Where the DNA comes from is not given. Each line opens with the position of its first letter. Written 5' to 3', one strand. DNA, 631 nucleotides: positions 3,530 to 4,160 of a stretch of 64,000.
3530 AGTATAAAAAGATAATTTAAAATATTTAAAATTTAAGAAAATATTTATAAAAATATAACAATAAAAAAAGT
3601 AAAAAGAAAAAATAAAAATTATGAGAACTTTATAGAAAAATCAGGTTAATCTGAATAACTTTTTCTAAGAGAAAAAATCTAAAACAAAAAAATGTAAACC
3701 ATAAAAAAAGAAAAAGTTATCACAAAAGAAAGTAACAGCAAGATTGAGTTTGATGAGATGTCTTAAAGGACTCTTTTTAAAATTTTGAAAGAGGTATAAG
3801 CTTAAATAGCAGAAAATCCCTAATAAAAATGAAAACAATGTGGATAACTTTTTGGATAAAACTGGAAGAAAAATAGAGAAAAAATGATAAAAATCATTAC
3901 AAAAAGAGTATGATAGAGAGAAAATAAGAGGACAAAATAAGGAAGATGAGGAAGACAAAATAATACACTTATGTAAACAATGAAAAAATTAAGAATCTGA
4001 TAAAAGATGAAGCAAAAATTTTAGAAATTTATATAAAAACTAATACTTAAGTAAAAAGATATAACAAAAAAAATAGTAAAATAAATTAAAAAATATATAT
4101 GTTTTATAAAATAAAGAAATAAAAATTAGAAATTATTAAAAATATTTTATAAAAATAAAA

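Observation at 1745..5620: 3.9-kb ultra-AT-rich non-coding block with three ~0.7-kb long repeats, each carrying a perfect DnaA box plus a second DnaA-like box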

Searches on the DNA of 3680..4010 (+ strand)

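Call 46: search_dna_similar(query=window:3680-4010:+, collection=plasmids, mode=distant, max_evalue=0.01)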
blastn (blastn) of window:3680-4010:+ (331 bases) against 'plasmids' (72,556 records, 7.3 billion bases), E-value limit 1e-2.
No match.

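Call 85: search_dna_similar(query=window:3680-4010:+, collection=phages, mode=distant, max_evalue=0.01)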
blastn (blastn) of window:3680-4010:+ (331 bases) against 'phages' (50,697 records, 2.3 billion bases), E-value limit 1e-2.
No match.
